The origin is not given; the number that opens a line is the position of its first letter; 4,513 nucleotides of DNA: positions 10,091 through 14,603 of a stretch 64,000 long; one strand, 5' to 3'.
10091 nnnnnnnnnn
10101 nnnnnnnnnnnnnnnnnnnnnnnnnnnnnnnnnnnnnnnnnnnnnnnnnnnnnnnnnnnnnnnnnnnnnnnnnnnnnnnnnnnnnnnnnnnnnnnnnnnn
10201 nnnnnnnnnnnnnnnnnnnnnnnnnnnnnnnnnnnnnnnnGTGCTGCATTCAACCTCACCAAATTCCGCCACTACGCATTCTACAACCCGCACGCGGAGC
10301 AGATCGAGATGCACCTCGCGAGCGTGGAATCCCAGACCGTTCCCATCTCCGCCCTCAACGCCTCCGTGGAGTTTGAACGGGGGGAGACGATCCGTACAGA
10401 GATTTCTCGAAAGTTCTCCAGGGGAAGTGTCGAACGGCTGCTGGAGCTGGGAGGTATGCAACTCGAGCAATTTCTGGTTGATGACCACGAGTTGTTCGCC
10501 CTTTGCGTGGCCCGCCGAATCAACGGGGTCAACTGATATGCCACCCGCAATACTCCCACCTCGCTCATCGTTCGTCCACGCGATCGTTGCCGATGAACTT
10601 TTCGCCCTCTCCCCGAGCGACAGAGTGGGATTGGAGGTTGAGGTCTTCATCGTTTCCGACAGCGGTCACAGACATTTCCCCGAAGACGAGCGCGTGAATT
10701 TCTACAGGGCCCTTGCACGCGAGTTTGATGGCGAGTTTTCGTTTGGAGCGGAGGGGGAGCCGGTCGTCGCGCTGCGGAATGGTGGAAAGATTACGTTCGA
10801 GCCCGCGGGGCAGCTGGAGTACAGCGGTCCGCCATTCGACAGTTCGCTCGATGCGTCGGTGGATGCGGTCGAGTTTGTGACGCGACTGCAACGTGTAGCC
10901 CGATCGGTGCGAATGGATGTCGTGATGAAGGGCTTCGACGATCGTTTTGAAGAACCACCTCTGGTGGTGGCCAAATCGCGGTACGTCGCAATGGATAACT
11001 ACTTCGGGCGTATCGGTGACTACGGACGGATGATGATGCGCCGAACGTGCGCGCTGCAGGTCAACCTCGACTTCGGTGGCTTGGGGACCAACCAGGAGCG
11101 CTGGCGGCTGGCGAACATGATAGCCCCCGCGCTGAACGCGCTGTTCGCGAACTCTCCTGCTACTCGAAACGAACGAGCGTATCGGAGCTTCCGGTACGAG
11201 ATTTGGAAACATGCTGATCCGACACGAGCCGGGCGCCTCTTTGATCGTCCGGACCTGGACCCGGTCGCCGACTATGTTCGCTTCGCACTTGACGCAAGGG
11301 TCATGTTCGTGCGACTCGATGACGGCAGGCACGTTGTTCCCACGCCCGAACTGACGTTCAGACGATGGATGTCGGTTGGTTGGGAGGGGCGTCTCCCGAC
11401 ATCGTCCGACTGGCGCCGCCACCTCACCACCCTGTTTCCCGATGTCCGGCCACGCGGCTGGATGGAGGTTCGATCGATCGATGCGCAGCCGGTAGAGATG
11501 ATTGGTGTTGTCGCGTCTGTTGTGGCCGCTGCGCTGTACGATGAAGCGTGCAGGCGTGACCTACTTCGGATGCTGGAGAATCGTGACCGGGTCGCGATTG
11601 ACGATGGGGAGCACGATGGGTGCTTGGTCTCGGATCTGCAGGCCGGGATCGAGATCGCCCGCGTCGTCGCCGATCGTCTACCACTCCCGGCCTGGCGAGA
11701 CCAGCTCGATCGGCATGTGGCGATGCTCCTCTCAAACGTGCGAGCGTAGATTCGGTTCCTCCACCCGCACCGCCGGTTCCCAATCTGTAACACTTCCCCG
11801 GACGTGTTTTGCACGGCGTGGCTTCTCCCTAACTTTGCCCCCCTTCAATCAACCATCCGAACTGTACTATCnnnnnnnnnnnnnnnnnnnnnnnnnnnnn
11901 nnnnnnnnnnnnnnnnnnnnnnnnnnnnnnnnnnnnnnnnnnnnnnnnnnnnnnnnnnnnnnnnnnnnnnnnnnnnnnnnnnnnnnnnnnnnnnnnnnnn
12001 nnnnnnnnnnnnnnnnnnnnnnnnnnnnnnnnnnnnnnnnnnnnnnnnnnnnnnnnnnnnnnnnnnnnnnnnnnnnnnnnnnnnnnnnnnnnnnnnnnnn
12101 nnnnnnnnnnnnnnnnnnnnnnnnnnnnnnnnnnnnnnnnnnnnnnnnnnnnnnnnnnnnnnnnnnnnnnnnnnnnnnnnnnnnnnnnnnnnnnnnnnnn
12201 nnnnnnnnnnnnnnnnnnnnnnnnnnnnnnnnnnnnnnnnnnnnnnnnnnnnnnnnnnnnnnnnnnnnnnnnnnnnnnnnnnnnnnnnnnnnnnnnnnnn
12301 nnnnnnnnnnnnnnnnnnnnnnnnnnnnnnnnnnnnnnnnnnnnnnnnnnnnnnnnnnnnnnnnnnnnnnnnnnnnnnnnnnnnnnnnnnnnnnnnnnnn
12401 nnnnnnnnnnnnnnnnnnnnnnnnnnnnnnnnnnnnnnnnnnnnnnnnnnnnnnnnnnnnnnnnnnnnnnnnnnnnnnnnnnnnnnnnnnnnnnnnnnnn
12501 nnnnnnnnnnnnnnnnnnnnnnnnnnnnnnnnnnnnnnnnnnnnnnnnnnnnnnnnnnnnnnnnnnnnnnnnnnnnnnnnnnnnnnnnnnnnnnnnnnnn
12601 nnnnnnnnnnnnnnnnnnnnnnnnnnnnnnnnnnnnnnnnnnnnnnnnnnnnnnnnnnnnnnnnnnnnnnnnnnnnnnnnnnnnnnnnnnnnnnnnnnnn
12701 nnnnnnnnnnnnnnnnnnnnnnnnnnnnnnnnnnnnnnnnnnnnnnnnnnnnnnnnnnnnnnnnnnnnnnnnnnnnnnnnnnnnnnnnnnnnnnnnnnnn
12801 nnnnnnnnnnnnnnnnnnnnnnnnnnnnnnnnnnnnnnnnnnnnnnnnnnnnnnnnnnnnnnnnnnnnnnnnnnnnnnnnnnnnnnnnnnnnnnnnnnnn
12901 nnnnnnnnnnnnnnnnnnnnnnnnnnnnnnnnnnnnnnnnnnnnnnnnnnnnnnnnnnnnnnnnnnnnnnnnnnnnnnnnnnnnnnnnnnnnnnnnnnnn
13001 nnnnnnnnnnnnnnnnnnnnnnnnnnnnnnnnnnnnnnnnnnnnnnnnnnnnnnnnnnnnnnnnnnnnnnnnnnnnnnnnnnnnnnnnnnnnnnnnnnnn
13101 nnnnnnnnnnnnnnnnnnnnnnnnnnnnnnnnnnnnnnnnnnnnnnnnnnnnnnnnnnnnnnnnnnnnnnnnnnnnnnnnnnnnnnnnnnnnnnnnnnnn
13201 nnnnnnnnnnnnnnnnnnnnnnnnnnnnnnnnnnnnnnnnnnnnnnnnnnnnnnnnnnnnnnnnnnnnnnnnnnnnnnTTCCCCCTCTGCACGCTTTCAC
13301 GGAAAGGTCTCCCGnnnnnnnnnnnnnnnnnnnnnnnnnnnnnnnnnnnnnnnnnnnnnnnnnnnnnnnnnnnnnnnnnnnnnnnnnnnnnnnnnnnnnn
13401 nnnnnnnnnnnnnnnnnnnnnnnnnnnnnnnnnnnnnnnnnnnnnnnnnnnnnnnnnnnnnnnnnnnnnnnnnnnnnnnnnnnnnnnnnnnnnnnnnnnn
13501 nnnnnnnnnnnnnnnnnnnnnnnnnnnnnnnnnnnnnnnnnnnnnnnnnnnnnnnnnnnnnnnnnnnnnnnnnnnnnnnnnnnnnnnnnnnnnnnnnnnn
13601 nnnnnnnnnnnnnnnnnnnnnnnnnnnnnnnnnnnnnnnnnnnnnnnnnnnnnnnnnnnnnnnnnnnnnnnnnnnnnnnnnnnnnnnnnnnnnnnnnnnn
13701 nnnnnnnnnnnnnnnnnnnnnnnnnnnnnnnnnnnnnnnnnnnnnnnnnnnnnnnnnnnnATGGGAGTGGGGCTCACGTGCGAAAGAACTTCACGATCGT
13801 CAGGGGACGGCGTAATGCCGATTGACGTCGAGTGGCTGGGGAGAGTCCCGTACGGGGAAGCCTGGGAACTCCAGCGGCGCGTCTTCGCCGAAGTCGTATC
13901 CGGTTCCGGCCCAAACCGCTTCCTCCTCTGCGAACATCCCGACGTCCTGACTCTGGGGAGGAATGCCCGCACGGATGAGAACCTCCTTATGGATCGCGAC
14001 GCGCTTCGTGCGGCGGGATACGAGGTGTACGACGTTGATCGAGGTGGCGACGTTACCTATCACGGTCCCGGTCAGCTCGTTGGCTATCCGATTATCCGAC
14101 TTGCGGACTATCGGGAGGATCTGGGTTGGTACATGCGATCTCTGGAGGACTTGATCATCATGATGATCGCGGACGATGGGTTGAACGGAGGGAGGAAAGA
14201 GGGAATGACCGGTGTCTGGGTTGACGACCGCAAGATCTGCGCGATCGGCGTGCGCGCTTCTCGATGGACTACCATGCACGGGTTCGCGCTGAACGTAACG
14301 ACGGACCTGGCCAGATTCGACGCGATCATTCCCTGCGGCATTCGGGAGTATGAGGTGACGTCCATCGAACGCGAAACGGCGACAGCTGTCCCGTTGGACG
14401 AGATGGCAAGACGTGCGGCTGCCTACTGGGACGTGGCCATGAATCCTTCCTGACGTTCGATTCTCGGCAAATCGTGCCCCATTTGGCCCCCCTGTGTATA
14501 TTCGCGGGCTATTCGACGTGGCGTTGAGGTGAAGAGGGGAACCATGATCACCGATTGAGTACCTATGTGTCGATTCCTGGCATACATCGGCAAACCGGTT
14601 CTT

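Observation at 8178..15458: Mycobacterial-type ergothioneine pathway (egtB-egtD-egtA ... egtC) split by lipoate/redox genes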

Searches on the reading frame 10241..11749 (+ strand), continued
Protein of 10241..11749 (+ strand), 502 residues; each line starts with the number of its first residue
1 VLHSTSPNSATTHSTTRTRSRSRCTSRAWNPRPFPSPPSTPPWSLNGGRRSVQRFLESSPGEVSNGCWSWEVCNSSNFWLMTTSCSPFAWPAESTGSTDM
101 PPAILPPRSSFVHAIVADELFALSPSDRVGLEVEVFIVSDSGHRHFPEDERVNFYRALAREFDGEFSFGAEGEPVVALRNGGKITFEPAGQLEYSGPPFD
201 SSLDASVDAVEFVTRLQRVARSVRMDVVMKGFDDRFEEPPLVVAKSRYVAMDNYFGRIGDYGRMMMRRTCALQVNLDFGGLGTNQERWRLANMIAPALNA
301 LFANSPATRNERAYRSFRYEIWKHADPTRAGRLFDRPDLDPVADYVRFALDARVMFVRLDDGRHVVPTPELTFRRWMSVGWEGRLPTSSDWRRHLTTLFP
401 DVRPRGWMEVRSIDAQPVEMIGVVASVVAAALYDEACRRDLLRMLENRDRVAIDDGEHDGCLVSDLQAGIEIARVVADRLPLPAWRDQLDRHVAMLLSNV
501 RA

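Call 52: search_protein_families(library=ncbifam, proteins=[L075:6229-7626:+, L061:6314-7690:+, L037:6110-7483:-], max_evalue=0.00001)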
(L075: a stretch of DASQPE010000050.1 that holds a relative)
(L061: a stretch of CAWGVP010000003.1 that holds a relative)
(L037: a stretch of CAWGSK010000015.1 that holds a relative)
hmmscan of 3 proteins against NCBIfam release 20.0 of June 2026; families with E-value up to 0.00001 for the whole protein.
L075:6229-7626:+ (465 aa): 54 families (the best 25 are shown)
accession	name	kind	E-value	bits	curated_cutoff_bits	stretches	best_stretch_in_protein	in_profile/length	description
NF004992.0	PRK06370.1-4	equivalog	9.3e-160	532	629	1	5-463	3-455/459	FAD-containing oxidoreductase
NF004990.0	PRK06370.1-1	equivalog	1.3e-134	449.3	842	1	5-463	3-455/459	FAD-containing oxidoreductase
NF040477.1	chlor_oxi_RclA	equivalog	5.5e-125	417.5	740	1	5-462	2-439/441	reactive chlorine resistance oxidoreductase RclA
NF041853.1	hythiocyan_redase_MerA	equivalog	9.8e-117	390.5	650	1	5-461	2-439/440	hypothiocyanous acid reductase MerA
TIGR01350.1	lipoamide_DH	equivalog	3.8e-107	358.9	408.8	1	6-458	1-449/461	dihydrolipoyl dehydrogenase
TIGR02053.1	MerA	equivalog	4.5e-106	355.6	454.45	1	7-457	1-447/465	mercury(II) reductase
NF004991.0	PRK06370.1-3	subfamily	1.6e-101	340.4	620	1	5-458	34-482/509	FAD-containing oxidoreductase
NF005572.0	PRK07251.1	equivalog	1.9e-98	330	537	1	5-461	2-437/438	FAD-containing oxidoreductase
NF005884.0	PRK07846.1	equivalog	4.6e-94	315.6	501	1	5-461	2-449/454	mycothione reductase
NF004946.0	PRK06292.2-4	subfamily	2.2e-92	310.3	634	1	5-461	2-468/487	dihydrolipoyl dehydrogenase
NF010311.1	PRK13748.1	subfamily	6.8e-89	299.2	600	1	8-456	99-541/560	mercury(II) reductase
NF004776.0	PRK06116.1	equivalog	1.3e-87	294.7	480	1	5-456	3-446/450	glutathione-disulfide reductase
NF004947.0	PRK06292.2-5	equivalog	2.3e-85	287.3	592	1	5-462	2-457/474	dihydrolipoyl dehydrogenase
TIGR03452.1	mycothione_red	equivalog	2.6e-85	287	635.65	1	5-459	1-448/452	mycothione reductase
NF004945.0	PRK06292.2-3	equivalog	8.9e-81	272.1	494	1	5-457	2-446/457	dihydrolipoyl dehydrogenase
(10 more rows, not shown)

L061:6314-7690:+ (458 aa): 47 families (the best 25 are shown)
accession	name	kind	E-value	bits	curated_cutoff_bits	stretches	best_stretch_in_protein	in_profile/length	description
NF004992.0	PRK06370.1-4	equivalog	3.5e-164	546.6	629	1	5-457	3-455/459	FAD-containing oxidoreductase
NF004990.0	PRK06370.1-1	equivalog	1.8e-142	475.2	842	1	6-456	4-454/459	FAD-containing oxidoreductase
NF040477.1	chlor_oxi_RclA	equivalog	6.5e-122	407.4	740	1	6-456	3-439/441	reactive chlorine resistance oxidoreductase RclA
TIGR02053.1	MerA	equivalog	1.3e-106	357.4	454.45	1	7-451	1-447/465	mercury(II) reductase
NF041853.1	hythiocyan_redase_MerA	equivalog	1.8e-106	356.6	650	1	6-455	3-439/440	hypothiocyanous acid reductase MerA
TIGR01350.1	lipoamide_DH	equivalog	1.5e-105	353.6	408.8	1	7-452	2-449/461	dihydrolipoyl dehydrogenase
NF004991.0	PRK06370.1-3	subfamily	3e-104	349.4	620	1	5-452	34-482/509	FAD-containing oxidoreductase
NF005572.0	PRK07251.1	equivalog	4.9e-96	322.1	537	1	5-455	2-437/438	FAD-containing oxidoreductase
NF004946.0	PRK06292.2-4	subfamily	2.2e-89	300.4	634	1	5-456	2-469/487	dihydrolipoyl dehydrogenase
NF005884.0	PRK07846.1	equivalog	1.5e-86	290.8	501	1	5-453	2-447/454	mycothione reductase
NF004776.0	PRK06116.1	equivalog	2.9e-84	283.7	480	1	6-450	4-446/450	glutathione-disulfide reductase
NF004947.0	PRK06292.2-5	equivalog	2.2e-82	277.4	592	1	5-456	2-457/474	dihydrolipoyl dehydrogenase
NF003585.0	PRK05249.1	equivalog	2.6e-80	270.3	465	1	5-449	5-449/464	Si-specific NAD(P)(+) transhydrogenase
NF004945.0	PRK06292.2-3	equivalog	6.3e-78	262.7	494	1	6-451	3-446/457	dihydrolipoyl dehydrogenase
NF010311.1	PRK13748.1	subfamily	1.9e-75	254.8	600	1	8-451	99-542/560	mercury(II) reductase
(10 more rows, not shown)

L037:6110-7483:- (457 aa): 56 families (the best 25 are shown)
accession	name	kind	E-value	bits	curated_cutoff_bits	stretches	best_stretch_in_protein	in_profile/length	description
NF004992.0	PRK06370.1-4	equivalog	2.1e-143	478.1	629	1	2-450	4-455/459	FAD-containing oxidoreductase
NF004990.0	PRK06370.1-1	equivalog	3e-123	411.9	842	1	2-450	4-455/459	FAD-containing oxidoreductase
TIGR02053.1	MerA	equivalog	1.5e-112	376.9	454.45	1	3-449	1-452/465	mercury(II) reductase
TIGR01350.1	lipoamide_DH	equivalog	5e-111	371.6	408.8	1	2-450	1-454/461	dihydrolipoyl dehydrogenase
NF040477.1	chlor_oxi_RclA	equivalog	1.7e-101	340.1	740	1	2-445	3-435/441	reactive chlorine resistance oxidoreductase RclA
NF004991.0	PRK06370.1-3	subfamily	1.3e-100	337.4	620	1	2-446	35-483/509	FAD-containing oxidoreductase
NF005884.0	PRK07846.1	equivalog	1.6e-98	330.3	501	1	2-451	3-452/454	mycothione reductase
NF004947.0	PRK06292.2-5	equivalog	2.9e-97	326.5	592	1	2-450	3-458/474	dihydrolipoyl dehydrogenase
NF003585.0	PRK05249.1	equivalog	4.3e-94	315.8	465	1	2-447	6-454/464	Si-specific NAD(P)(+) transhydrogenase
NF041853.1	hythiocyan_redase_MerA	equivalog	2.5e-93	313.3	650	1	2-444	3-435/440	hypothiocyanous acid reductase MerA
NF004946.0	PRK06292.2-4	subfamily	5.2e-93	312.4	634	1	2-448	3-468/487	dihydrolipoyl dehydrogenase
NF004776.0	PRK06116.1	equivalog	3.2e-92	309.9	480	1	2-442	4-445/450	glutathione-disulfide reductase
NF005572.0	PRK07251.1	equivalog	4.4e-92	309.1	537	1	2-444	3-433/438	FAD-containing oxidoreductase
TIGR03452.1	mycothione_red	equivalog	1.6e-91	307.4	635.65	1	2-450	2-452/452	mycothione reductase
NF010311.1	PRK13748.1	subfamily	5.2e-82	276.5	600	1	4-446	99-544/560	mercury(II) reductase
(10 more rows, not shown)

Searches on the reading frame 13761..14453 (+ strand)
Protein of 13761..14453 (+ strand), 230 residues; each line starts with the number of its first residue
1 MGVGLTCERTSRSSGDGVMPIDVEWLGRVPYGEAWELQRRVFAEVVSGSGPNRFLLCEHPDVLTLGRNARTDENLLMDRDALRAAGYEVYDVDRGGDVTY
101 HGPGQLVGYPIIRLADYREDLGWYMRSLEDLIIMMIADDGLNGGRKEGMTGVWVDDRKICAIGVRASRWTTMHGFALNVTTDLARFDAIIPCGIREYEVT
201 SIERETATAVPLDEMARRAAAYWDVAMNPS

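Call 4: search_protein_families(library=ncbifam, proteins=[window:13761-14453:+], max_evalue=0.001)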
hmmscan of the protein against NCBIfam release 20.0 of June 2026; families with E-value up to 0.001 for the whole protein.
window:13761-14453:+ (230 aa): 5 families
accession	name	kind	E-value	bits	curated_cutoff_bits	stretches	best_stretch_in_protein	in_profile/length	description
NF010925.0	PRK14345.1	equivalog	2.4e-61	207.4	155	1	17-220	10-210/236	lipoyl(octanoyl) transferase LipB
NF010921.0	PRK14341.1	equivalog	3.7e-47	160.6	230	1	27-216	23-212/230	lipoyl(octanoyl) transferase LipB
TIGR00214.1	lipB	equivalog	6.7e-43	146.4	83.55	1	54-206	15-164/187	lipoyl(octanoyl) transferase LipB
NF010922.0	PRK14342.1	equivalog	6.9e-37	126.8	235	1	21-206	6-183/215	lipoyl(octanoyl) transferase LipB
NF010923.0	PRK14343.1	equivalog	1.6e-32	112.9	298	1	16-206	10-198/237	lipoyl(octanoyl) transferase LipB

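Call 5: search_protein_families(library=pfam, proteins=[window:13761-14453:+], max_evalue=0.001)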
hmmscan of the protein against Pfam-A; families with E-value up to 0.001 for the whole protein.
window:13761-14453:+ (230 aa): 1 family
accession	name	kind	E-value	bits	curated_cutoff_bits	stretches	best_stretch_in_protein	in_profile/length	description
PF21948.1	LplA-B_cat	-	1.6e-48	165.8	27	1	31-220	2-196/200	Lipoyl protein ligase A/B catalytic domain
